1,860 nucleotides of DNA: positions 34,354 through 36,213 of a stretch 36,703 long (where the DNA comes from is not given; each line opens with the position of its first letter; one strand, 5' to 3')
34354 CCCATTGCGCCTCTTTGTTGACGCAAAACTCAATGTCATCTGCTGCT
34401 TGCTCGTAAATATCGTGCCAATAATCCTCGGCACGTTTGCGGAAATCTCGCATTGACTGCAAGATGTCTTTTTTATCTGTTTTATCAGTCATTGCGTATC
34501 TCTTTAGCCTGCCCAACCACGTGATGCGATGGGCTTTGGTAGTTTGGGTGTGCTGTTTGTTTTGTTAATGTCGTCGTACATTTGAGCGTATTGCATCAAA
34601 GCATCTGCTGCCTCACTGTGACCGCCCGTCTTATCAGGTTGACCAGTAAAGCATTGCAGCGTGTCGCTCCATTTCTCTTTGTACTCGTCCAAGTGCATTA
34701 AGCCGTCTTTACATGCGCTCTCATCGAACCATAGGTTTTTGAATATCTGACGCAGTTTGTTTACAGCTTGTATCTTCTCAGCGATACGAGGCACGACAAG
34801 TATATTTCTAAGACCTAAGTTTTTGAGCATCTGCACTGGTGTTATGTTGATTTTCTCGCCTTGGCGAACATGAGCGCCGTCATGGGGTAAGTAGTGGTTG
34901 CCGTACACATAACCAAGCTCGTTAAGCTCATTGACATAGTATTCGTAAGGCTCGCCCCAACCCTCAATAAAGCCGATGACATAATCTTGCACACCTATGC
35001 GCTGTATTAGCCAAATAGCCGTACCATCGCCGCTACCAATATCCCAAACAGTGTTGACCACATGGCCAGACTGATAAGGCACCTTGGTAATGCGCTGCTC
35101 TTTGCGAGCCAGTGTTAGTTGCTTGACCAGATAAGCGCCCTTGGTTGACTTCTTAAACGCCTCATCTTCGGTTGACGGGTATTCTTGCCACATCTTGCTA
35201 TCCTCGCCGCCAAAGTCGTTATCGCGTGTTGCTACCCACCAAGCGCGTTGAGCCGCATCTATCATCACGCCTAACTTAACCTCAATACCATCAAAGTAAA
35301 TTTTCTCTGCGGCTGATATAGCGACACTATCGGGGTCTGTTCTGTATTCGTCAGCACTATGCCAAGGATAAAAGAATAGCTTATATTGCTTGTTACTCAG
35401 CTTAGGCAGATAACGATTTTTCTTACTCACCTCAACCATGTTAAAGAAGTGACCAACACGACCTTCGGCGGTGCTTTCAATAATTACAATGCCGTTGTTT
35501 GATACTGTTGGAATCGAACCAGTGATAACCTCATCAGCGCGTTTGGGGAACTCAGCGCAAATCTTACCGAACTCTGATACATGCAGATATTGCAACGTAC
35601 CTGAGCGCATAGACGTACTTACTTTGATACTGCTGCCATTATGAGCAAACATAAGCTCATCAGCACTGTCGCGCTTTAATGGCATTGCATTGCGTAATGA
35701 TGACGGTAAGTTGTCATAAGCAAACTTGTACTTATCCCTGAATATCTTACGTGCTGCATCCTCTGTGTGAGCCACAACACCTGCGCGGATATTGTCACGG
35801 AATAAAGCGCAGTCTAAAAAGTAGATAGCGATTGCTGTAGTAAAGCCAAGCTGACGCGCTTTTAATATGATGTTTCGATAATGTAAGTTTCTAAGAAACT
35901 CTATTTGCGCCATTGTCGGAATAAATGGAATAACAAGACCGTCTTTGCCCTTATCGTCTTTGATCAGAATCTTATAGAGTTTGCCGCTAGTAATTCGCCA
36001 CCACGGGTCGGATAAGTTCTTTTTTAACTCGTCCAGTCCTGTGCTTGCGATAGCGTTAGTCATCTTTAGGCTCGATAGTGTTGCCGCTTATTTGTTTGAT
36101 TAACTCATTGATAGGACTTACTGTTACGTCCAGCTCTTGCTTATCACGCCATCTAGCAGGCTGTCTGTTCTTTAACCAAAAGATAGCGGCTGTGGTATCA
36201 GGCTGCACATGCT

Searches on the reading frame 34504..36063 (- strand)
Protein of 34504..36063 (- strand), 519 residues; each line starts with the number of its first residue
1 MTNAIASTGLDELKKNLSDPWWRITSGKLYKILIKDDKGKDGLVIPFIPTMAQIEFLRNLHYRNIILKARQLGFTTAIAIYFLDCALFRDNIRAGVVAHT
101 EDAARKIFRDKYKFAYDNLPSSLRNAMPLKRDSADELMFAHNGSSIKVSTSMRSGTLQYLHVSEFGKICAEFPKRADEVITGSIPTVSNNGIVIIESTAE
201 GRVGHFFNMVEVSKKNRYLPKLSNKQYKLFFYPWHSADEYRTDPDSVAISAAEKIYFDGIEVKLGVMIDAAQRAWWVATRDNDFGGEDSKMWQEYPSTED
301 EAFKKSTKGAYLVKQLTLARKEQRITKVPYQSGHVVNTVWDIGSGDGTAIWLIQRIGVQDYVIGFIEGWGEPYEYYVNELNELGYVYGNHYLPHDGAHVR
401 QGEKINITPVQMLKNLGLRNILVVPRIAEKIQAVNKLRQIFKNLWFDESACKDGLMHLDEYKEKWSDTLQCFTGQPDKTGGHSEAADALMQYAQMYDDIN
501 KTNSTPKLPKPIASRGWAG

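Call 97: search_dna_similar(query=window:34504-36063:-, collection=phages, mode=protein, max_rows=12)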
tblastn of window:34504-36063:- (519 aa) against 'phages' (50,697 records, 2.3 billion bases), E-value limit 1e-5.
Records with a match: 655; places in all: 663; records where one place covers at least 80% of the query: 137.
Best place of each record, by identity: <60% 655.
By first word of the organism name: Vibrio 218; Stx2a-converting 83; Escherichia 78; Pseudomonas 46; Ralstonia 32; Pelagibacter 22; Caudoviricetes 19; Stx2-converting 12; Klebsiella 11; Burkholderia 10; and 45 more.
By host as written in the record: - 311; Pseudomonas aeruginosa 20; Vibrio crassostreae 17; Candidatus Pelagibacter ubique HTCC1062 14; Vibrio cyclitrophicus 8; Escherichia coli K514 (EHEC) 7; Ralstonia solanacearum 6; Ralstonia pseudosolanacearum 6; and 170 more.
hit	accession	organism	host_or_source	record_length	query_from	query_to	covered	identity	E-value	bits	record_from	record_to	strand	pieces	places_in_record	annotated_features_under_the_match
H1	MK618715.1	Serratia phage Parlo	Serratia marcescens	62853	12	510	96%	58.6%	0e+0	582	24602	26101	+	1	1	terminase large subunit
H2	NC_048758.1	Serratia phage Parlo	Serratia marcescens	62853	12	510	96%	58.6%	0e+0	582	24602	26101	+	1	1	terminase large subunit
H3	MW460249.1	Pseudomonas phage Itty13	Pseudomonas aeruginosa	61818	11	507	96%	56.0%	9e-177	557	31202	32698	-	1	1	putative TerL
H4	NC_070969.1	Pseudomonas phage Itty13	Pseudomonas aeruginosa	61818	11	507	96%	56.0%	9e-177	557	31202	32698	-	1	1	putative TerL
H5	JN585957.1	Erwinia phage PEp14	Erwinia pyrifoliae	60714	12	511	96%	55.2%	5e-176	555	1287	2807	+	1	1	terL: putative terminase large subunit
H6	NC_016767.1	Erwinia phage PEp14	Erwinia pyrifoliae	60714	12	511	96%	55.2%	5e-176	555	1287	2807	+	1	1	terL: putative terminase large subunit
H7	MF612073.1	Klebsiella phage SopranoGao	Klebsiella pneumoniae 51503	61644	11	496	94%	56.7%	1e-176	557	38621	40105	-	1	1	terminase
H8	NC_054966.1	Klebsiella phage SopranoGao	Klebsiella pneumoniae 51503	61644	11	496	94%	56.7%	1e-176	557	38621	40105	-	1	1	terminase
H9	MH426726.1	Erwinia phage Pavtok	Erwinia amylovora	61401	12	511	96%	55.0%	3e-173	547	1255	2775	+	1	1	putative terminase large subunit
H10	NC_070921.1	Erwinia phage Pavtok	Erwinia amylovora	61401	12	511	96%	55.0%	3e-173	547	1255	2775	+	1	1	putative terminase large subunit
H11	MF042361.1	Pseudomonas phage Skulduggery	Pseudomonas fluorescens SBW25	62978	12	517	97%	54.3%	3e-175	553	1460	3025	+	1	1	large terminase protein | hypothetical protein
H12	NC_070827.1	Pseudomonas phage Skulduggery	Pseudomonas fluorescens SBW25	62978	12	517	97%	54.3%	3e-175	553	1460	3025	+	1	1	large terminase protein | hypothetical protein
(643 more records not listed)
